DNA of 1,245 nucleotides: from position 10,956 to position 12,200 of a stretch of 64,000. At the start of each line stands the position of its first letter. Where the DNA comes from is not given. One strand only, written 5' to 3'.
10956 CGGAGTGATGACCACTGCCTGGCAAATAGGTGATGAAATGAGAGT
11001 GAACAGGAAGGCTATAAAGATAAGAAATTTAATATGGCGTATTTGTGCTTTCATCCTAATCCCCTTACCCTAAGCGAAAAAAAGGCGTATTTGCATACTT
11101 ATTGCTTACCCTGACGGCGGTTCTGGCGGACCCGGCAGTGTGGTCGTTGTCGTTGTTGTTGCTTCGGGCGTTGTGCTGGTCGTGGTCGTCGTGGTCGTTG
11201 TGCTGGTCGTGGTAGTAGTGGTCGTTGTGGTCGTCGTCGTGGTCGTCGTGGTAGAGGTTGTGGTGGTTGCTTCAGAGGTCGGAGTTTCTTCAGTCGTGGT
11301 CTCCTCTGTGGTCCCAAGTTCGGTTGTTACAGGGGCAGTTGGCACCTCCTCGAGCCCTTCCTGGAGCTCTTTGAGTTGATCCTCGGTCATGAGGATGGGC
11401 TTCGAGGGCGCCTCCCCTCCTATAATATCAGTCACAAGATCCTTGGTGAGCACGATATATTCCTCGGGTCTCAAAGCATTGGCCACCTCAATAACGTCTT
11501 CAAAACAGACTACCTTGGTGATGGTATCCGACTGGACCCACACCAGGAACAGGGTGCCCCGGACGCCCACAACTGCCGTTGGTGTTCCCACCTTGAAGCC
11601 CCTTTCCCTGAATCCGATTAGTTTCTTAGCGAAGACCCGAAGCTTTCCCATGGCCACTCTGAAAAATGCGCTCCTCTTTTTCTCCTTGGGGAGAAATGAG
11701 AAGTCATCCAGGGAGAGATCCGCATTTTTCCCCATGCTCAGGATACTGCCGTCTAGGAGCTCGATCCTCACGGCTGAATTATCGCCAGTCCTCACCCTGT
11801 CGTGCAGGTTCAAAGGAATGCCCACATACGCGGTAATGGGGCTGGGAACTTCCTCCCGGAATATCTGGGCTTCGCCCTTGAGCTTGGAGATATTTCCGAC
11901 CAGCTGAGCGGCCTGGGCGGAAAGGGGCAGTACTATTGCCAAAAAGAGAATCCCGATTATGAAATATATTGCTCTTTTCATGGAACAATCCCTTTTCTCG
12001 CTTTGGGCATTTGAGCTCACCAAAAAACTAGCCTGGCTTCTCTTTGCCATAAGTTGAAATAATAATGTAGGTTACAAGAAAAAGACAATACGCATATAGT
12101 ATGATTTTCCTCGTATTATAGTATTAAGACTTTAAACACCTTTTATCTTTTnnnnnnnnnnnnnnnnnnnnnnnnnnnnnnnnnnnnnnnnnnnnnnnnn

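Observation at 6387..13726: TPR/beta-barrel OMP + FecR-domain protein + 1,555-aa mosaic adhesin: candidate dedicated surface-export module of unclear type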

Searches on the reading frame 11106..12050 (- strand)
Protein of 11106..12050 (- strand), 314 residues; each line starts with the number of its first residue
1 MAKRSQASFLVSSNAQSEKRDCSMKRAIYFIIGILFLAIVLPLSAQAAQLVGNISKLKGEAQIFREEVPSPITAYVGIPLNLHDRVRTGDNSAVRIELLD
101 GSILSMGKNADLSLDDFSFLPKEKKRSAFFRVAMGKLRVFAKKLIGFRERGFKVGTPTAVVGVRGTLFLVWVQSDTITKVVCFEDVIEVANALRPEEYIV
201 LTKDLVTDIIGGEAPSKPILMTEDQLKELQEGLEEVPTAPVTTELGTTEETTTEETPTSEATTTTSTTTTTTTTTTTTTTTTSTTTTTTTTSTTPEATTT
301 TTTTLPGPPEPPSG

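Call 3: search_protein_families(library=pfam, proteins=[window:11106-12050:-], max_evalue=0.01)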
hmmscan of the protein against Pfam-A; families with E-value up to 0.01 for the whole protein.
window:11106-12050:- (314 aa): 1 family
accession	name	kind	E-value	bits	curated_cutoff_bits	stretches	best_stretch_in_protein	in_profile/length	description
PF04773.18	FecR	-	5.1e-12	46.5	24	1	84-184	1-93/97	FecR protein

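Call 4: search_protein_families(library=ncbifam, proteins=[window:11106-12050:-], max_evalue=0.01)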
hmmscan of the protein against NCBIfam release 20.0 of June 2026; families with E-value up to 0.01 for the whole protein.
window:11106-12050:- (314 aa): 2 families
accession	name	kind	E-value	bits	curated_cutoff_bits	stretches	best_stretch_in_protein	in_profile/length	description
NF033165.1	lipo_LipL45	exception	8.9e-13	48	350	1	73-192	60-176/391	lipoprotein LipL45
NF047849.1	Lsa33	exception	3.4e-11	42.9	420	1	44-232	21-205/310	surface adhesin Lsa33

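Call 82: search_solved_structures(query=A5, max_evalue=1, show_alignments=1)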
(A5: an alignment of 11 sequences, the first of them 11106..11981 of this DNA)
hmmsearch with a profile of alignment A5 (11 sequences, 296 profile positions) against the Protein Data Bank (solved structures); distinct sequences matched with E-value up to 1: 0.

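Call 85: find_related_loci(query=A5, collection=metagenome_contigs, flank=10000)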
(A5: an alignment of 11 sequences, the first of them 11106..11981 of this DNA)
Query A5 (291 aa) in metagenome_contigs; peptide patterns used: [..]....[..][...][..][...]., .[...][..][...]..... (x = any residue, [..] = any of these).
342 stretches matched a pattern; 179 encode a relative of the query (tblastn E <= 1e-3); the best 80 are kept; 80 distinct loci.
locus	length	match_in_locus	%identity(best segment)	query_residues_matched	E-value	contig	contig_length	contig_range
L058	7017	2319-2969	88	1-217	1e-126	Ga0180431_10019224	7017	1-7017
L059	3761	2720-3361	87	1-214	8e-129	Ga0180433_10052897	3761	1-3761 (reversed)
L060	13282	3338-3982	87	1-215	2e-125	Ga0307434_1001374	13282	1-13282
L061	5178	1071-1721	86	1-217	1e-125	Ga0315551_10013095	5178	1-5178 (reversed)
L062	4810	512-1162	87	1-217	9e-125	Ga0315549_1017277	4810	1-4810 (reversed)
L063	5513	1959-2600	86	1-214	3e-123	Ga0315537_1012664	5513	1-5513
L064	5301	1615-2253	85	1-213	8e-123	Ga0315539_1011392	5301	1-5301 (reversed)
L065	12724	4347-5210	81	1-290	6e-121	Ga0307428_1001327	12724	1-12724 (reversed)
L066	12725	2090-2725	85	1-212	9e-121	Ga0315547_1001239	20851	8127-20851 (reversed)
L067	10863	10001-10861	81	1-289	1e-120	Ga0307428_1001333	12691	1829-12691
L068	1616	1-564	90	27-214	5e-122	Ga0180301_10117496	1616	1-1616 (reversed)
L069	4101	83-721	69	1-213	7e-102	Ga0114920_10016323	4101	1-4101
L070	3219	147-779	67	1-211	1e-95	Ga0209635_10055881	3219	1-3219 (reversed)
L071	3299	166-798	67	1-211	1e-95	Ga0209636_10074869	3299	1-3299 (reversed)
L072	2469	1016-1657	64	1-214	3e-88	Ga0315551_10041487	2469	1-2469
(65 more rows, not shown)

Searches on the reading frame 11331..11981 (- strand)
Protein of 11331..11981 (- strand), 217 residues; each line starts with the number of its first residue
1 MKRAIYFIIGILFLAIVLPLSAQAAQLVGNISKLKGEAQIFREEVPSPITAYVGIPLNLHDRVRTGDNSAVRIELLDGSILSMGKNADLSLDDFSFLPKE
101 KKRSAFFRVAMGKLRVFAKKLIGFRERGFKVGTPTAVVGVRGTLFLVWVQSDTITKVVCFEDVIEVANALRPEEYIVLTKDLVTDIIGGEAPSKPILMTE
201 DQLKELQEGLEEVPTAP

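Call 50: find_homologous_proteins(query=window:11331-11981:-)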
Query seq(217 aa) (217 aa): 15 proteins with E <= 0.001 among 407 candidates.
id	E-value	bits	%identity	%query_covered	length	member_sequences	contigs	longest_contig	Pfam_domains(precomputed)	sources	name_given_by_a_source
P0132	3.8e-119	414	90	100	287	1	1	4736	PF04773.19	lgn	-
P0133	4.9e-86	306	68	97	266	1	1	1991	PF04773.19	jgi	jgi:hypothetical protein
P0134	6.9e-82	292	64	97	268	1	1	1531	PF04773.19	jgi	jgi:hypothetical protein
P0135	7.1e-74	266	59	89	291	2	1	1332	PF04773.19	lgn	-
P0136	3.8e-65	238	54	95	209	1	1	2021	PF04773.19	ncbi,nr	ncbi:MAG: FecR domain-containing protein, partial [Desulfobacterales bacterium]|nr:FecR domain-conta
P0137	4.4e-60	221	51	96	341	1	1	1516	PF04773.19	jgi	jgi:hypothetical protein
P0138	6.8e-54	201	48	98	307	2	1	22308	PF04773.19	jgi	jgi:hypothetical protein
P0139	7.7e-51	191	47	95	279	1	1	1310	PF04773.19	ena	-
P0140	1.5e-48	183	43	98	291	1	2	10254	PF04773.19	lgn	-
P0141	9.6e-47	177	44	94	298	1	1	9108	PF04773.19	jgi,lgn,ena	-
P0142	5.6e-45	172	46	80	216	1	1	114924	PF04773.19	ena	-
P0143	4.5e-42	162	79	49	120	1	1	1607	-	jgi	-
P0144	1.2e-36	144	59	51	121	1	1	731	-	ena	-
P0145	5.5e-26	110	94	29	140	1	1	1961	-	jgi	jgi:hypothetical protein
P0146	1.4e-11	63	35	72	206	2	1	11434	PF04773.19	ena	-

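Call 52: find_encoding_contigs(protein=P0138, flank=10000, max_places=1)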
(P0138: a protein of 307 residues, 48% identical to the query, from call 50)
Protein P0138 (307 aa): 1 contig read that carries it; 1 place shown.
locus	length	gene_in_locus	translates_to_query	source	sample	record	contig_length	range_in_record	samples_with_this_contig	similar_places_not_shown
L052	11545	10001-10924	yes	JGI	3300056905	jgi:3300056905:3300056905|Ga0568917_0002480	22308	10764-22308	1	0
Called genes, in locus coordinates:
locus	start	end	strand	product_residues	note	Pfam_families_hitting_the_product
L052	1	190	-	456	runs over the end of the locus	PF00072:Response_reg, PF00158:Sigma54_activat, PF14532:Sigma54_activ_2, PF07724:AAA_2 (weak), PF07728:AAA_5, PF25601:AAA_lid_14, PF02954:HTH_8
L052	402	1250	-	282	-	-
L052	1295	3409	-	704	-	PF00009:GTP_EFTU, PF22042:EF-G_D2, PF03144:GTP_EFTU_D2, PF14492:EFG_III, PF16658:RF3_C (weak), PF03764:EFG_IV, PF00679:EFG_C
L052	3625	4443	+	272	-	PF02578:Cu-oxidase_4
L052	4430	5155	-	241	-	PF13248:Zn_ribbon_3 (faint)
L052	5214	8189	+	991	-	PF22148:Fervidolysin_NPro-like, PF00082:Peptidase_S8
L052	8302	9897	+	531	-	PF00515:TPR_1 (faint), PF13174:TPR_6 (faint), PF13424:TPR_12 (faint), PF21545:T7SS_EccA1_N (faint), PF12895:ANAPC3 (weak), PF14559:TPR_19 (weak), PF13371:TPR_9, PF14559:TPR_19 (weak), +11 more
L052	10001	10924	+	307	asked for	PF04773:FecR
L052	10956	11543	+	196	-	?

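Call 53: find_encoding_contigs(protein=P0142, flank=10000, max_places=1)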
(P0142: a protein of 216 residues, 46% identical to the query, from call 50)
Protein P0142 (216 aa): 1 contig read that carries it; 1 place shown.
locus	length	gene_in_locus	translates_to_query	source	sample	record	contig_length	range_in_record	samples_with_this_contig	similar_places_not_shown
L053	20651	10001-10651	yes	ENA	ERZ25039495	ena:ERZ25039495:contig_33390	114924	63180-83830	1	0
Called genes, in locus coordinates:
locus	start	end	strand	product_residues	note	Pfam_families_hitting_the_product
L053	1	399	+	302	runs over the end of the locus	PF04794:YdjC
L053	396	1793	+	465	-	PF04055:Radical_SAM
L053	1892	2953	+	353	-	PF13527:Acetyltransf_9, PF00583:Acetyltransf_1 (faint)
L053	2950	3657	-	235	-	PF00535:Glycos_transf_2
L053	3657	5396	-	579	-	PF10131:PTPS_related, PF00515:TPR_1 (faint), PF13432:TPR_16, PF13525:YfiO, PF14559:TPR_19 (weak), PF13174:TPR_6 (weak), PF13424:TPR_12, PF14559:TPR_19, +2 more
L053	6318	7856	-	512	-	PF00072:Response_reg, PF01590:GAF, PF13185:GAF_2, PF13492:GAF_3, PF13487:HD_5, PF01966:HD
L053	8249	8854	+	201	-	PF00515:TPR_1 (faint), PF13181:TPR_8 (faint), PF13432:TPR_16 (weak), PF07719:TPR_2 (faint), PF13174:TPR_6 (faint), PF13414:TPR_11 (weak), PF13428:TPR_14 (faint), PF14559:TPR_19 (weak), +2 more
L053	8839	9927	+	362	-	-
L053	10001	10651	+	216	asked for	PF04773:FecR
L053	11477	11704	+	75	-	-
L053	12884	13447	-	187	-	-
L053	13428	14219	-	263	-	-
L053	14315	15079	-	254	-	PF02146:SIR2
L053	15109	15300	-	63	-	PF10133:CooT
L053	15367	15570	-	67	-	PF26551:DUF8180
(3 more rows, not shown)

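Call 54: find_encoding_contigs(protein=P0146, flank=10000, max_places=1)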
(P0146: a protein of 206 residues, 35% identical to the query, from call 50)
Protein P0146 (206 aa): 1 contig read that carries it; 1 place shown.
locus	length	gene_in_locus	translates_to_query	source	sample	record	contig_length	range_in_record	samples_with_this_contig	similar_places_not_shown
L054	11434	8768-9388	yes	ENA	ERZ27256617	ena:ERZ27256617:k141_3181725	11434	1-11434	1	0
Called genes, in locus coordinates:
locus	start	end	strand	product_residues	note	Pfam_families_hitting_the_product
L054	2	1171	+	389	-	?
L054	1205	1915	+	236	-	PF00160:Pro_isomerase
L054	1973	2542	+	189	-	PF00160:Pro_isomerase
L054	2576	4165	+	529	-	PF13231:PMT_2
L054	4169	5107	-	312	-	PF00056:Ldh_1_N, PF02866:Ldh_1_C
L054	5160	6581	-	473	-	PF00180:Iso_dh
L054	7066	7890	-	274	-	-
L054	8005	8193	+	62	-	-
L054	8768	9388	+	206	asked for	PF04773:FecR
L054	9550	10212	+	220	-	-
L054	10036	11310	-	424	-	PF00903:Glyoxalase, PF07228:SpoIIE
